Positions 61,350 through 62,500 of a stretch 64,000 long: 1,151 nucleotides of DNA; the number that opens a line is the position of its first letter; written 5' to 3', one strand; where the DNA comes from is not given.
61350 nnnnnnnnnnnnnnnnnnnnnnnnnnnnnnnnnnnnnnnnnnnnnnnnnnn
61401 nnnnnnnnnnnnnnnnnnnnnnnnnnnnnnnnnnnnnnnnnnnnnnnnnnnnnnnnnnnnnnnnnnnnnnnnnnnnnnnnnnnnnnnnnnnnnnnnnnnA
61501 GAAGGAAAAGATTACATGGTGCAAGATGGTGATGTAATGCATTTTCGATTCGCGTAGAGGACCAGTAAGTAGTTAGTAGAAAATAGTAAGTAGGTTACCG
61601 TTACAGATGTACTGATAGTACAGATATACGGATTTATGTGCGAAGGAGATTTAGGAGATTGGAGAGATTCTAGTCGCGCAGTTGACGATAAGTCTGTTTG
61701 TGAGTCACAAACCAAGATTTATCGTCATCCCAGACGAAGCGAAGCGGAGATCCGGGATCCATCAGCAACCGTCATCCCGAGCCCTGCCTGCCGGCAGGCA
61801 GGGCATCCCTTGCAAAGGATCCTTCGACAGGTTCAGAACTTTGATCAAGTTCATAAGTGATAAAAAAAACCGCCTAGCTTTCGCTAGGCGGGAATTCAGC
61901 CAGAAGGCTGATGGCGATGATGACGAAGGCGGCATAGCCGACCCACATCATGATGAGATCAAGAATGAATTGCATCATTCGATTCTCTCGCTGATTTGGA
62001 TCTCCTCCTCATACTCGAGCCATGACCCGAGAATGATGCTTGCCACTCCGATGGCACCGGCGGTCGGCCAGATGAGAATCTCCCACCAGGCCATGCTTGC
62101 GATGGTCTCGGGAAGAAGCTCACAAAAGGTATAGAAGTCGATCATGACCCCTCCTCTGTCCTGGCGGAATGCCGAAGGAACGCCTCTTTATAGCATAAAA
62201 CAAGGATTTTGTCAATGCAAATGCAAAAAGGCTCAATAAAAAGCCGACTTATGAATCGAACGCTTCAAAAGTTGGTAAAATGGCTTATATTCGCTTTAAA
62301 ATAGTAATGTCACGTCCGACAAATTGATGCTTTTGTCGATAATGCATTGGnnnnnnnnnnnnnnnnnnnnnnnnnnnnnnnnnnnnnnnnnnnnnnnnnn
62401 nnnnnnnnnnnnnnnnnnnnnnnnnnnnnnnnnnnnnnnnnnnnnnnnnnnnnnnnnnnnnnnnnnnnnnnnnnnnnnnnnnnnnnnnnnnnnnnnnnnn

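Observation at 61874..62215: GC-rich two-gene operon of tiny hydrophobic peptides under a consensus promoter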

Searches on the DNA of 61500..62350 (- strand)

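Call 6: search_rna_families(source=window, start=61500, end=62350, threshold=evalue, max_evalue=10, show_alignments=3)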
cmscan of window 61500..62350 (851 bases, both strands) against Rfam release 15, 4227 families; matches with E-value up to 10: 11.
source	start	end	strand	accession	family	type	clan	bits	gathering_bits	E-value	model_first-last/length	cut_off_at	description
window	61863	61966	-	RF02630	Hrs12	Gene; sRNA;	-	23.7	70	0.25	1-87/87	no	Hfq-regulated sRNA 12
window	61863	61934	-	RF02278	Betaproteobacteria_toxic_sRNA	Gene; sRNA;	-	21.7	50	0.081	1-64/64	no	Betaproteobacteria toxic small RNA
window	61861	61948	-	RF02866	ncS16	Gene; sRNA;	-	18.4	48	0.67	1-83/83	no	Burkholderia sRNA 16 (Bc_KC_sr1)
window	61678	61731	-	RF00824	mir-50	Gene; miRNA;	CL00089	18.3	43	0.65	1-75/75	no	mir-50 microRNA precursor family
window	61866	61961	-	RF02552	RcsR1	Gene; sRNA;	-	18.2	60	0.53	1-96/96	no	RcsR1 sRNA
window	61890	61943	+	RF01134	sR30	Gene; snRNA; snoRNA; CD-box;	-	17.5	38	0.079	1-57/57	no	Small nucleolar RNA sR30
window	61863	61902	-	RF02399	NsiR1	Gene; sRNA;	-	15.2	39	3.8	1-60/60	no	Nitrogen stress-induced RNA 1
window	61912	61941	+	RF01420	snoR113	Gene; snRNA; snoRNA; CD-box;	-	15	47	3.9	1-103/103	no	Small nucleolar RNA snoR113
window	61872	61913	+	RF01142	sR19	Gene; snRNA; snoRNA; CD-box;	-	13.4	45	1.6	1-63/63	no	Small nucleolar RNA sR19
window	61913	61960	+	RF01152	sR1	Gene; snRNA; snoRNA; CD-box;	-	13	45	1.1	1-57/57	no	Small nucleolar RNA sR1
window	62191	62318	-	RF02876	AS-pc02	Gene; antisense;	-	10.2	40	8.8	1-185/185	no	Antisense to pHK01_099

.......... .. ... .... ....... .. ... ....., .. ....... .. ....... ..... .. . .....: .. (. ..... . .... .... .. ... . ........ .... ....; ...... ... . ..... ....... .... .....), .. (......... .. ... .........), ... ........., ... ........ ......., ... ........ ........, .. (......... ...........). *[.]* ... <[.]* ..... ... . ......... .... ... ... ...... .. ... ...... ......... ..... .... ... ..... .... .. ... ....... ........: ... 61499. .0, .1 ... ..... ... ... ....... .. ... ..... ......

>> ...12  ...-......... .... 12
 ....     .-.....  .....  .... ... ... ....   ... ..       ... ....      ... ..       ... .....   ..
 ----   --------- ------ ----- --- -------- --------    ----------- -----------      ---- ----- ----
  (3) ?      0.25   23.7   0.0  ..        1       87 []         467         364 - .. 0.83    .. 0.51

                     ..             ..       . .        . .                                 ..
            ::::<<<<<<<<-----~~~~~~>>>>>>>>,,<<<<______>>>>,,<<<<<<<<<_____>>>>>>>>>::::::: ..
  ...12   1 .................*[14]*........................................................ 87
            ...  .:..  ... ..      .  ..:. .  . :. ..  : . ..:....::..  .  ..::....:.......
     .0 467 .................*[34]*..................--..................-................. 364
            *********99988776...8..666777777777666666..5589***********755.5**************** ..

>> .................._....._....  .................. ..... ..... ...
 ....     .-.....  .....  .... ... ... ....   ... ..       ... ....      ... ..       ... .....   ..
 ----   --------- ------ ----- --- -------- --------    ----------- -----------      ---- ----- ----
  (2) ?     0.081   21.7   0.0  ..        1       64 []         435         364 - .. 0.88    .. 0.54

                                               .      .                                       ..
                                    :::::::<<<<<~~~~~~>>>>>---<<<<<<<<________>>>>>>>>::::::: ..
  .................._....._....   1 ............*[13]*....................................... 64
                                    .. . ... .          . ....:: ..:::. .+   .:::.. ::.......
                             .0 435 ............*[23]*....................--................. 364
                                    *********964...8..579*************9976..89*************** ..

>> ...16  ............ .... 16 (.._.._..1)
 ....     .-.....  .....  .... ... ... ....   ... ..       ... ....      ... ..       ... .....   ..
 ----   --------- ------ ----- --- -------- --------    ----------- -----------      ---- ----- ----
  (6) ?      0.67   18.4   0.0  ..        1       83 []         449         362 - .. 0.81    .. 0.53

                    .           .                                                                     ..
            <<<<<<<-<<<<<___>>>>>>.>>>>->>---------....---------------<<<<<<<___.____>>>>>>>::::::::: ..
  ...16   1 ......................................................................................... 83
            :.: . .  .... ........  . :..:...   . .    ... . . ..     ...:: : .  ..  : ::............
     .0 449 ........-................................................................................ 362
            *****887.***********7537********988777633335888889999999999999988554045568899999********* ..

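Call 56: search_dna_similar(query=window:61860-62220:-, collection=plasmids, mode=distant, max_evalue=0.01, max_rows=8)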
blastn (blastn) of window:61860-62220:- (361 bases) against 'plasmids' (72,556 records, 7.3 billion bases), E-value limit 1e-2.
No match.

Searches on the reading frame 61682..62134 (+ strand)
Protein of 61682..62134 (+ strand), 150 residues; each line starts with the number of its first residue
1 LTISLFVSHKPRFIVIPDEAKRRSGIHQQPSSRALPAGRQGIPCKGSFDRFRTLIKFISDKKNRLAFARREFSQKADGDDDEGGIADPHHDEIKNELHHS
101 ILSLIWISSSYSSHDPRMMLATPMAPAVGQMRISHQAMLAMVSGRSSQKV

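Call 80: search_protein_families(library=pfam, proteins=[window:61682-62134:+], max_evalue=1)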
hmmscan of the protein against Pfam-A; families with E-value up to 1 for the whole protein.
window:61682-62134:+ (150 aa): 0 families

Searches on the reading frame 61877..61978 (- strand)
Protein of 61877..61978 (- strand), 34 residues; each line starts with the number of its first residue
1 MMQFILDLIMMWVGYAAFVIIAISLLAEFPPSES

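Call 9: search_protein_families(library=pfam, proteins=[window:61877-61978:-], max_evalue=1)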
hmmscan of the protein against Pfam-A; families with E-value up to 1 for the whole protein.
seq(34 aa): 1 family
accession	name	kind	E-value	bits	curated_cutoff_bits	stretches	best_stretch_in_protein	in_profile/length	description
PF15183.11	MRAP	-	0.14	12.6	27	1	8-25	39-56/89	Melanocortin-2 receptor accessory protein family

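Call 10: search_protein_families(library=ncbifam, proteins=[window:61877-61978:-], max_evalue=10)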
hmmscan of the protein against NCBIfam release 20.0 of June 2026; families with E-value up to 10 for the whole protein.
seq(34 aa): 0 families

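Call 55: search_dna_similar(query=window:61877-61978:-, collection=phages, mode=protein, max_evalue=10, max_rows=8)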
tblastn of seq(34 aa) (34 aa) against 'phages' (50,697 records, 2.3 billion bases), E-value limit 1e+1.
No match.

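Call 61: search_protein_families(library=phrogs, proteins=[window:61877-61978:-], max_evalue=1)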
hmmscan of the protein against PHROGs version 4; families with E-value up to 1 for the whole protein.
seq(34 aa): 0 families

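Call 62: search_protein_families(library=padloc, proteins=[window:61877-61978:-], max_evalue=1)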
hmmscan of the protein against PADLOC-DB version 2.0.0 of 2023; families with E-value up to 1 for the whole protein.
seq(34 aa): 0 families

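Call 96: search_solved_structures(query=window:61877-61978:-, max_evalue=10)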
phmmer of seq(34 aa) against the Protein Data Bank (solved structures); distinct sequences matched with E-value up to 10: 0.

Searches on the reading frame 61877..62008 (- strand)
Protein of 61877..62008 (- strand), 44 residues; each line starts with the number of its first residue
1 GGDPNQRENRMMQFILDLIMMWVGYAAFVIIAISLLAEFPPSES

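Call 58: find_homologous_proteins(query=window:61877-62008:-, max_evalue=10)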
Query seq(44 aa): no candidate shares three 5-residue words with the query. No homologue found.
